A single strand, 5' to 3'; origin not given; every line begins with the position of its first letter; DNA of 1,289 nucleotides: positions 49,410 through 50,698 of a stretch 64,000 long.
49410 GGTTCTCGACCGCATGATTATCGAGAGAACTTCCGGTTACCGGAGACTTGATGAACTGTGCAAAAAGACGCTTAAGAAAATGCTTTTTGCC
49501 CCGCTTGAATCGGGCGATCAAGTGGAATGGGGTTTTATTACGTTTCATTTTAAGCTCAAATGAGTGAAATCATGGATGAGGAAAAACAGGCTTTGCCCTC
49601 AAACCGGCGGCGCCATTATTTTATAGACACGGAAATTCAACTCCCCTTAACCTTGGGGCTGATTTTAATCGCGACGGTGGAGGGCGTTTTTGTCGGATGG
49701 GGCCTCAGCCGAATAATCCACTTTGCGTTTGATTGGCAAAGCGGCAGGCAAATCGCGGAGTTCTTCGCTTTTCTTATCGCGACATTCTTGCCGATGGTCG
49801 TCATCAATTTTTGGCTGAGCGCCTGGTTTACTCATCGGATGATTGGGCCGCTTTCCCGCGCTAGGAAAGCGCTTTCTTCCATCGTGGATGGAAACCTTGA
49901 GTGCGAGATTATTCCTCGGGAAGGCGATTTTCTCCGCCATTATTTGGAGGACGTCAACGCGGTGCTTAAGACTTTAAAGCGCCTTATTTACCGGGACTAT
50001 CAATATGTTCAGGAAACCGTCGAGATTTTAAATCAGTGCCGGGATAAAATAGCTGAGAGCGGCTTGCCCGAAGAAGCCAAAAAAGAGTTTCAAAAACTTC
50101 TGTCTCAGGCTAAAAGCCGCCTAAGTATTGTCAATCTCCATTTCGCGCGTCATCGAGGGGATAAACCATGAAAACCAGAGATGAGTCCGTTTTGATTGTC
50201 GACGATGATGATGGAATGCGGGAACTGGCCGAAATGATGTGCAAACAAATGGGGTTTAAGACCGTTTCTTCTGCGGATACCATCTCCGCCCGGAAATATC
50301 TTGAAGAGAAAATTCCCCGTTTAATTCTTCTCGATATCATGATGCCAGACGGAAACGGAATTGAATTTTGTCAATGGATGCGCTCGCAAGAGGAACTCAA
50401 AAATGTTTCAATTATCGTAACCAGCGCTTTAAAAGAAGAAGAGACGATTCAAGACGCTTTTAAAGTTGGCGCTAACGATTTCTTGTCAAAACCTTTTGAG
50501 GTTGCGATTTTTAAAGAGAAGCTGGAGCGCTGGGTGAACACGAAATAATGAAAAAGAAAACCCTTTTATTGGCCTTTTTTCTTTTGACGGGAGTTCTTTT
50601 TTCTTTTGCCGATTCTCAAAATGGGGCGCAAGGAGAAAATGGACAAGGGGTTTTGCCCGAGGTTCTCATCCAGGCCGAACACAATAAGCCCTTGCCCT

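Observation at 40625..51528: Nine-gene, fully translationally coupled operon resembling an expanded, permuted Tol-Pal / Agl-Glt-type envelope motor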

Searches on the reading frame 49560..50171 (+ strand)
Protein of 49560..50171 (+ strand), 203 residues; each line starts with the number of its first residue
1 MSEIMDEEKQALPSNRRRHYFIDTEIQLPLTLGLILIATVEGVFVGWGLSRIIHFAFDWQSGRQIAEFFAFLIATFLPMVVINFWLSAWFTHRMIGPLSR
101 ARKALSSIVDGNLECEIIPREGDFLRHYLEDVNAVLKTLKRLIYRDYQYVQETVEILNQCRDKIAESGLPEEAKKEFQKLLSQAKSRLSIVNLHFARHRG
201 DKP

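Call 4: search_protein_families(library=pfam, proteins=[window:49560-50171:+], max_evalue=0.01)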
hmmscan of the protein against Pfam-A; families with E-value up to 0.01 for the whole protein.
window:49560-50171:+ (203 aa): 1 family
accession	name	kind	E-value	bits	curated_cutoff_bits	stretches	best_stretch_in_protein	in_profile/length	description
PF10874.13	DUF2746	-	0.0061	17.4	23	0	75-158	14-88/101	Protein of unknown function (DUF2746)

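Call 5: search_protein_families(library=ncbifam, proteins=[window:49560-50171:+], max_evalue=0.01)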
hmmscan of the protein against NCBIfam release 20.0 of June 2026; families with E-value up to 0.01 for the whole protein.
window:49560-50171:+ (203 aa): 0 families

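Call 13: find_homologous_proteins(query=window:49560-50171:+)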
Query window:49560-50171:+ (203 aa): 13 proteins with E <= 0.001 among 598 candidates.
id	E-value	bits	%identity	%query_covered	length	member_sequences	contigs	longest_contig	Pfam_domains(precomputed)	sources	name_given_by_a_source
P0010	5.0e-118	410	93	97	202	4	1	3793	-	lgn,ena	-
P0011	4.4e-108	377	83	98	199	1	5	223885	-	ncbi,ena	-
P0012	1.1e-107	376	84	98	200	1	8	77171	-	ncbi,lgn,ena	-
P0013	7.3e-105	367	81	98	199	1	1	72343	-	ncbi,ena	-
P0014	1.3e-104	366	81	98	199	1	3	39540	-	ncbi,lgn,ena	-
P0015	1.5e-104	366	81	98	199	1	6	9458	-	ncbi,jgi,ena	jgi:methyl-accepting chemotaxis protein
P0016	2.7e-104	365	81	98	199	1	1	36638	-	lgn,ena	-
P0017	4.0e-104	364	81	98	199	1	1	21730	-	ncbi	-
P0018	1.1e-103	363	81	98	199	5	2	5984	-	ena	-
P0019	3.8e-70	254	57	95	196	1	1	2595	-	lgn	-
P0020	6.2e-65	237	56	92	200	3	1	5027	-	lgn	-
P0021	1.2e-48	183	48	92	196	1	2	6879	-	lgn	-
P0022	9.9e-48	180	46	90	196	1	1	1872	-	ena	-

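Call 15: find_related_loci(query=A1, collection=genome_contigs, flank=10000)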
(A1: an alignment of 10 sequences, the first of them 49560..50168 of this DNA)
Query A1 (203 aa) in genome_contigs; peptide patterns used: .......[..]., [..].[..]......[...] (x = any residue, [..] = any of these).
19 stretches matched a pattern; 10 encode a relative of the query (tblastn E <= 1e-3); 10 distinct loci.
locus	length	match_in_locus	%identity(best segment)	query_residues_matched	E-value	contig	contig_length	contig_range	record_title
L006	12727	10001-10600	84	5-203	1e-114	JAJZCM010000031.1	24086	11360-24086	MAG: bacterium isolate JA2.bin36 NODE_1316_length_24086_cov_6.065320, whole genome shotgun sequence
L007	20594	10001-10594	83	5-202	6e-115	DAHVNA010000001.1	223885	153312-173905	MAG TPA_asm: Elusimicrobia bacterium isolate clean561 NODE_1_length_223885_cov_7.011188, whole genome shotgun sequence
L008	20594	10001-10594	81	5-202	8e-112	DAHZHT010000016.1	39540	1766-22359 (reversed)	MAG TPA_asm: Elusimicrobia bacterium isolate clean4882 NODE_16_length_39540_cov_4.006183, whole genome shotgun sequence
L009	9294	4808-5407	80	3-202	4e-110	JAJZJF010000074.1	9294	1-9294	MAG: bacterium isolate LSA5.bin12 NODE_11296_length_9294_cov_9.084651, whole genome shotgun sequence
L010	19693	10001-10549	43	17-199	1e-53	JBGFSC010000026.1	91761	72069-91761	MAG: Elusimicrobiota bacterium isolate BA1A30.2019.Bin.75 NODE_137_length_91761_cov_4.429605, whole genome shotgun seque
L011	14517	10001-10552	43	17-199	5e-50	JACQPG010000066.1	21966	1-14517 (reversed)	MAG: Elusimicrobia bacterium isolate NC_groundwater_1301_Ag_S-0.2um_62_34 S_p2_S4_coassembly_k141_1680951, whole genome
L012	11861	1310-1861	46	17-199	8e-50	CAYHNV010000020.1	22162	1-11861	MAG TPA_asm: uncultured Elusimicrobia bacterium isolate ERP119705_co13_643 genome assembly, contig: NODE_2902_length_221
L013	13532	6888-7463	43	17-203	4e-47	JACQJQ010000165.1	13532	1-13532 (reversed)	MAG: Elusimicrobia bacterium isolate NC_groundwater_1155_Ag_S-0.1um_67_28 S_p1_S3_coassembly_k141_1604932, whole genome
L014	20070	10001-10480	33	40-203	7e-27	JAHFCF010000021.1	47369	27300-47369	MAG: Elusimicrobia bacterium isolate nzgw215 NODE_273_length_47370_cov_5.849690, whole genome shotgun sequence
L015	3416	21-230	43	131-199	6e-15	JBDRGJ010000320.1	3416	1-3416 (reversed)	MAG: bacterium isolate MEGAHIT-group-1.427 k141_11308771, whole genome shotgun sequence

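Call 19: search_protein_families(library=pfam, alignment_id=A1, max_evalue=10)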
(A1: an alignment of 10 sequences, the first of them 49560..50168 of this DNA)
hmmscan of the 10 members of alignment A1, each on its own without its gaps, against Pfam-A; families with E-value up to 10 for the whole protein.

A. member 1, window:49560-50168:+ (203 aa): 2 families
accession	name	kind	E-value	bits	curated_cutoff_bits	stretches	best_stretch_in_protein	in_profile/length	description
PF10874.13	DUF2746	-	0.0061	17.4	23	1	75-158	14-88/101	Protein of unknown function (DUF2746)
PF10316.15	7TM_GPCR_Srbc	-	0.072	13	22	1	68-120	220-271/273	Serpentine type 7TM GPCR chemoreceptor Srbc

B. families by the number of members that match (of 10 scanned): 26 families (the first 25 are shown)
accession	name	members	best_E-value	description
PF10874.13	DUF2746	6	0.0011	Protein of unknown function (DUF2746)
PF10316.15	7TM_GPCR_Srbc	5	0.0044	Serpentine type 7TM GPCR chemoreceptor Srbc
PF00672.30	HAMP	4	4.1e-05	HAMP domain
PF03600.22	CitMHS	4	0.011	Citrate transporter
PF00528.27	BPD_transp_1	3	0.064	Binding-protein-dependent transport system inner membrane component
PF05398.16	PufQ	3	0.94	PufQ cytochrome subunit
PF05231.19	MASE1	2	0.035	MASE1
PF08542.16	Rep_fac_C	2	0.13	Replication factor C C-terminal domain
PF18947.5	HAMP_2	2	0.15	HAMP domain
PF22440.1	SirC_C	1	0.0025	SirC C-terminal domain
PF09835.14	DUF2062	1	0.013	Uncharacterized protein conserved in bacteria (DUF2062)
PF09925.14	DUF2157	1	0.013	Predicted membrane protein (DUF2157)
PF04138.20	GtrA_DPMS_TM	1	0.032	GtrA/DPMS, transmembrane domain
PF07331.16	TctB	1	0.045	Tripartite tricarboxylate transporter TctB family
PF04119.17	HSP9_HSP12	1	0.087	Heat shock protein 9/12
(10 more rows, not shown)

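Call 20: search_solved_structures(query=A1, max_evalue=10, show_alignments=2)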
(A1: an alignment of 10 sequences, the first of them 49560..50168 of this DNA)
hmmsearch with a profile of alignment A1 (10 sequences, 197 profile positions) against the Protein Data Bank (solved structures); distinct sequences matched with E-value up to 10: 14.
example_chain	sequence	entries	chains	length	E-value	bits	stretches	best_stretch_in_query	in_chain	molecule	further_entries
4nez_A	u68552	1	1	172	0.0075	19.1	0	125-184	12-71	Engineered protein OR276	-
4ney_A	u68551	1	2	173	0.0077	19.1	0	125-184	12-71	Engineered protein OR277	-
7wzb_B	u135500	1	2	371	0.017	18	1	45-161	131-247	Lipopolysaccharide assembly protein B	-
4hhu_A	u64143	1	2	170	0.039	16.8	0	124-184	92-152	OR280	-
9up5_A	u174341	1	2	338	0.054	16.3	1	48-160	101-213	Lipopolysaccharide assembly protein B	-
4zlh_A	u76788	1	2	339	0.085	15.7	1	125-161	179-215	Lipopolysaccharide assembly protein B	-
8v24_A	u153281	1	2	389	0.1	15.4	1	125-161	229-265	Lipopolysaccharide assembly protein B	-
7t6d_A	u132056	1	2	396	0.11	15.4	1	125-161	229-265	Lipopolysaccharide assembly protein B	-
2lfs_A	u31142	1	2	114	0.38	13.6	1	86-136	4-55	HAMP domain-containing protein, Osmolarity sensor protein EnzV chimera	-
3zrw_A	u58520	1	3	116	0.5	13.2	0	88-136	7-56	AF1503 PROTEIN, OSMOLARITY SENSOR PROTEIN ENVZ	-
3zrv_A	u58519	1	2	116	0.61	12.9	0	88-136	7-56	HAMP, OSMOLARITY SENSOR PROTEIN ENVZ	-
3zrx_A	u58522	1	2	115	0.61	12.9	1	88-137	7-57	AF1503 PROTEIN, OSMOLARITY SENSOR PROTEIN ENVZ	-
2lfr_A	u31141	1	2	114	0.84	12.5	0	86-136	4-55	HAMP domain-containing protein, Osmolarity sensor protein EnzV chimera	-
8z5s_4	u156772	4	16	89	6.7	9.5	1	25-98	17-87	Flagellar biosynthetic protein FliQ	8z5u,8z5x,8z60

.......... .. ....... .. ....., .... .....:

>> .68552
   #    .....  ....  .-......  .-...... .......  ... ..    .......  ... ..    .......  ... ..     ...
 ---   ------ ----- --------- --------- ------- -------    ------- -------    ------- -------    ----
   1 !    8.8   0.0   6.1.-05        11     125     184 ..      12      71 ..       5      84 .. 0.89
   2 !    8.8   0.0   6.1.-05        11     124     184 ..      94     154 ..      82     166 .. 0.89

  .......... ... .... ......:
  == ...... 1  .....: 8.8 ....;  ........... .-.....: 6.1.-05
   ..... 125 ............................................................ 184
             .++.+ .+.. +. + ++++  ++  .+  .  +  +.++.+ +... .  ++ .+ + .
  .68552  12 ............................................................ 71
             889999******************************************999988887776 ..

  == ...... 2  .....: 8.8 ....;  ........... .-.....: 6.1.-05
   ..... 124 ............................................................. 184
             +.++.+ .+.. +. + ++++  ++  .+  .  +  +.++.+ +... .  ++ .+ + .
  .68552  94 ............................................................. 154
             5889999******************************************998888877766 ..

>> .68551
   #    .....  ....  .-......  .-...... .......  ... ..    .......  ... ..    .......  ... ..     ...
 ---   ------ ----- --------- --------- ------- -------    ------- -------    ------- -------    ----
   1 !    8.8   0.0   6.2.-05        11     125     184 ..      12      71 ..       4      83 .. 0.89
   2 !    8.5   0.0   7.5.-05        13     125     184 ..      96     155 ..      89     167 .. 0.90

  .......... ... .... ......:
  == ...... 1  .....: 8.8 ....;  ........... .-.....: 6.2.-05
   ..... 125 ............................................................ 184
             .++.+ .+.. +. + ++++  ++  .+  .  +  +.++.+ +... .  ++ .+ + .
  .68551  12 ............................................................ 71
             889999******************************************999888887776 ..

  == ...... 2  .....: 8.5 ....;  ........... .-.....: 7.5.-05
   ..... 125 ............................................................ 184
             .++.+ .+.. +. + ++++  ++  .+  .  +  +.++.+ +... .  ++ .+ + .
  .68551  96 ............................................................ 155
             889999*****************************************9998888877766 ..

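Call 61: search_protein_representatives(alignment_id=A1)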
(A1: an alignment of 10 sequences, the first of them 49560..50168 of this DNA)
Query: 10 sequences, 197 profile positions. Proteins with E-value up to 0.001 (for the whole library): 2488; up to 1e-10: 96; up to 1e-30: 20. The best 150 are listed.
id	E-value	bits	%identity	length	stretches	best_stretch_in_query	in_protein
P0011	1.0e-107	374.5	-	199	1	2-196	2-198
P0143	8.8e-73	260.5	-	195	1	9-195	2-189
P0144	2.4e-53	197.0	-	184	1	10-192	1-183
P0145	3.7e-52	193.2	-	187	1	12-195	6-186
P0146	2.5e-50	187.2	-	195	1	13-195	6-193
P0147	7.2e-44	166.1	-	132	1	75-195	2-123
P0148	4.3e-41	157.1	-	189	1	14-194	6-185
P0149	5.4e-41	156.7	-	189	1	10-194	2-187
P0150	9.7e-41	155.9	-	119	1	10-121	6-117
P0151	4.6e-40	153.7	-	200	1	19-194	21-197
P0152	1.2e-38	149.1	-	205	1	8-189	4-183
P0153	8.3e-38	146.3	-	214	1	16-195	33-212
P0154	1.9e-37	145.1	-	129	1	71-196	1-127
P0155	1.2e-36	142.5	-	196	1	15-195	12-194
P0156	5.6e-36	140.4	-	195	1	16-195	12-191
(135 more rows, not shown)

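Call 63: search_protein_families(library=pfam, alignment_id=A5, max_evalue=0.01)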
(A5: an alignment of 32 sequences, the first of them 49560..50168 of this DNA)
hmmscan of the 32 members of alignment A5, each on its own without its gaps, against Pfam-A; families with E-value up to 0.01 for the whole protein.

A. member 1, window:49560-50168:+ (203 aa): 1 family
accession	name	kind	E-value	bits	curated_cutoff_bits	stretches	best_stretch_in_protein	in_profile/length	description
PF10874.13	DUF2746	-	0.0061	17.4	23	0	75-158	14-88/101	Protein of unknown function (DUF2746)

B. families by the number of members that match (of 32 scanned): 7 families
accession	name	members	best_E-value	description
PF00672.30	HAMP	24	2.1e-12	HAMP domain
PF04136.21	COG3_N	1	0.0016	Conserved oligomeric Golgi complex subunit 3, N-terminal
PF18982.5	JetA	1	0.0021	Wadjet protein JetA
PF10874.13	DUF2746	1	0.0061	Protein of unknown function (DUF2746)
PF04403.18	PqiA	1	0.0074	Paraquat-inducible protein A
PF21856.2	EspB_PPE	1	0.0077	ESX-1 secretion-associated protein EspB, PPE domain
PF21918.1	cas_Cpf1_2nd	1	0.0089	CRISPR-associated endonuclease Cpf1 REC2 domain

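Call 89: predict_structure(alignment_id=A1)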
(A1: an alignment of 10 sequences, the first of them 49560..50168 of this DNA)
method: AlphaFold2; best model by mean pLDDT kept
length: 203 residues; sequences in the alignment: 10
mean_pLDDT: 69.3   pTM: 0.39
mean pLDDT of the five models: 69.3, 68.7, 68.0, 67.7, 67.0
residues with pLDDT >= 90: 0; 70-90: 130; 50-70: 46; < 50: 27
segments of 3 or more residues with pLDDT < 50: 1-23, 200-203
pLDDT, mean of each block of 10 residues (from residue 1): 37 36 55 77 80 75 81 82 80 72 69 65 67 73 73 78 80 80 75 60 40
secondary structure, 60 per line:
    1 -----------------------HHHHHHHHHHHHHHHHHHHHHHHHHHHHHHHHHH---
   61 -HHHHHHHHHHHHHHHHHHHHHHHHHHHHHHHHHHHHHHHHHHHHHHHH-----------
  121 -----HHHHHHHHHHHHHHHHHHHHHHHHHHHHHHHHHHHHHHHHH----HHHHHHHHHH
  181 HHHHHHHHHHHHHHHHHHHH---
elements in order: H24-57 H62-109 H126-166 H171-200

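Call 91: fold_search(model_id=the predicted structure, library=pdb)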
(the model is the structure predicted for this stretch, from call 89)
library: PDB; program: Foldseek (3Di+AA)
matches with E <= 10: 69; with E <= 0.001: 0
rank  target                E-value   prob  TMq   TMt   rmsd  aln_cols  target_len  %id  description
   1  4cti_D                1.3e-01  0.99  0.37  0.35   3.9       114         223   13  Escherichia coli EnvZ histidine kinase catalytic part fused to Archaeoglobus fulgidus Af1503 HAMP domain (released 2014-04-09)
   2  4biv_A                2.2e-01  0.92  0.27  0.22   6.6       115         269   16  Crystal structure of CpxAHDC (trigonal form) (released 2014-02-12)
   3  4cti_B                2.9e-01  0.97  0.35  0.33   4.5       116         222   15  Escherichia coli EnvZ histidine kinase catalytic part fused to Archaeoglobus fulgidus Af1503 HAMP domain (released 2014-04-09)
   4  3zrv_A                3.0e-01  0.94  0.33  0.52   4.4       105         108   17  The high resolution structure of a dimeric Hamp-Dhp fusion displays asymmetry - A291F mutant (released 2011-07-06)
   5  4biu_D                3.8e-01  0.75  0.29  0.23   5.7       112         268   18  Crystal structure of CpxAHDC (orthorhombic form 1) (released 2014-02-12)
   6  3zrx_A                5.9e-01  0.97  0.39  0.63   3.5       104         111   15  The high resolution structure of a dimeric Hamp-Dhp fusion displays strong asymmetry (released 2011-06-29)
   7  3zcc_A                5.9e-01  0.97  0.38  0.63   3.5       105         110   15  High resolution structure of the asymmetric R333G Hamp-Dhp mutant (released 2012-12-26)
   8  1i49_A                1.7e+00  0.13  0.23  0.23  20.0       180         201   11  CRYSTAL STRUCTURE ANALYSIS OF ARFAPTIN (released 2001-05-16)
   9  4i3m                  2.6e+00  0.25  0.28  0.36  21.1       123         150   15  Aer2 poly-HAMP domains: L44H HAMP1 CW-lock mutant (released 2013-02-27)
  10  4dcn_D                2.7e+00  0.10  0.23  0.24  20.5       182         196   11  Crystal Structure Analysis of the Arfaptin2 BAR domain in Complex with ARL1 (released 2012-06-13)
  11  9s9i_A                3.4e+00  0.44  0.34  0.36   8.6       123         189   19  S. islandicus CdvA (non-polymerising mutant) (released 2026-01-28)
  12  4h8s_B                4.2e+00  0.08  0.22  0.13  32.1       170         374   11  Crystal structure of human APPL2BARPH domain (released 2012-10-17)
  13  4biz_B                4.5e+00  0.30  0.23  0.21   4.7        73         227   14  Crystal structure of CpxAHDC (orthorhombic form 2) (released 2014-04-23)
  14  5jre_B                4.5e+00  0.09  0.23  0.25  27.4       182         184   12  Crystal structure of NeC3PO in complex with ssDNA. (released 2016-09-28)
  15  8u5w_D                4.7e+00  0.38  0.25  0.59   2.8        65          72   14  De novo designed pentameric helical bundle protein (released 2024-09-25)
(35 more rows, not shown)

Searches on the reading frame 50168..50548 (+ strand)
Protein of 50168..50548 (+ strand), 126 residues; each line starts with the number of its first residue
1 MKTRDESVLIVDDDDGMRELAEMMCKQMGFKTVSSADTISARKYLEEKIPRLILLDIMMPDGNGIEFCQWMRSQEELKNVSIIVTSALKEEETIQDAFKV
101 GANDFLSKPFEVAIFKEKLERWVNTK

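Call 4: search_protein_families(library=pfam, proteins=[window:50168-50548:+], max_evalue=0.01)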
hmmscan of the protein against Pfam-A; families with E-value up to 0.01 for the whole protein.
window:50168-50548:+ (126 aa): 3 families
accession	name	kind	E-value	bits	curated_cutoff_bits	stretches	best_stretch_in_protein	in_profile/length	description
PF00072.30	Response_reg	-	8.3e-26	90.8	30.2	1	8-117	1-108/111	Response regulator receiver domain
PF15595.11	Imm51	-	0.0044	17.3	29.8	1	13-99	17-100/104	Immunity protein 51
PF20274.4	cREC_REC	-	0.0076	17.3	27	1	9-87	3-74/88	Cyclic-phosphate processing Receiver domain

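Call 5: search_protein_families(library=ncbifam, proteins=[window:50168-50548:+], max_evalue=0.01)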
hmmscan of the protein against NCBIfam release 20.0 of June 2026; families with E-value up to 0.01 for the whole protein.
window:50168-50548:+ (126 aa): 96 families (the best 25 are shown)
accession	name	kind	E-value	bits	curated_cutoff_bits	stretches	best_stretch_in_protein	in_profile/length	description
TIGR02154.1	PhoB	equivalog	1.7e-24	86.4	296.2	1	6-114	3-111/226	phosphate regulon transcriptional regulator PhoB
NF040689.1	MtrAB_MtrA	equivalog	2.2e-20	72.9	300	1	8-113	1-103/219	MtrAB system response regulator MtrA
NF045944.1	ResRegRpaBCyano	equivalog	9.4e-20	71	330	1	9-113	1-102/229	response regulator transcription factor RpaB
NF041733.1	resp_reg_CseB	equivalog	3.3e-19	69.2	350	1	7-118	2-110/228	two-component system response regulator CseB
NF053854.1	RespRegPhoBBctds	equivalog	8.7e-19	67.8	270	1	8-113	1-105/225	two-component system response regulator PhoB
NF007005.1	PRK09468.1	equivalog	2.7e-18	66.3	331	1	5-111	3-107/237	osmolarity response regulator transcription factor OmpR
NF008469.0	PRK11361.1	equivalog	4.3e-18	65.2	714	1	6-116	5-113/461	acetoacetate metabolism transcriptional regulator AtoC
NF007546.0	PRK10161.1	equivalog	5.4e-18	65.4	471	1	7-111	4-108/229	phosphate response regulator transcription factor PhoB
NF007135.0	PRK09581.1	equivalog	4.1e-17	62.1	474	1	7-111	4-108/457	PleD family two-component system response regulator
NF007750.0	PRK10430.1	equivalog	6.5e-17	61.8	262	1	8-124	4-122/239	two-component system response regulator DcuR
NF045717.1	DVU0259_DivK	exception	9.8e-17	61.2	160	1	7-112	4-105/117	DVU0259 family response regulator domain-containing protein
NF038297.2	hybrid_HK_HrmK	equivalog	6.6e-16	58.1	725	1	4-116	489-601/607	hybrid histidine kinase/response regulator HrmK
NF007969.0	PRK10693.1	equivalog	7.1e-16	58.1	329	1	5-111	7-111/337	two-component system response regulator RssB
NF007820.0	PRK10529.1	equivalog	8.6e-16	58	325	1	7-117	3-110/225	two-component system response regulator KdpE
TIGR01818.1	ntrC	equivalog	8.7e-16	57.8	558.6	1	8-112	1-103/463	nitrogen regulation protein NR(I)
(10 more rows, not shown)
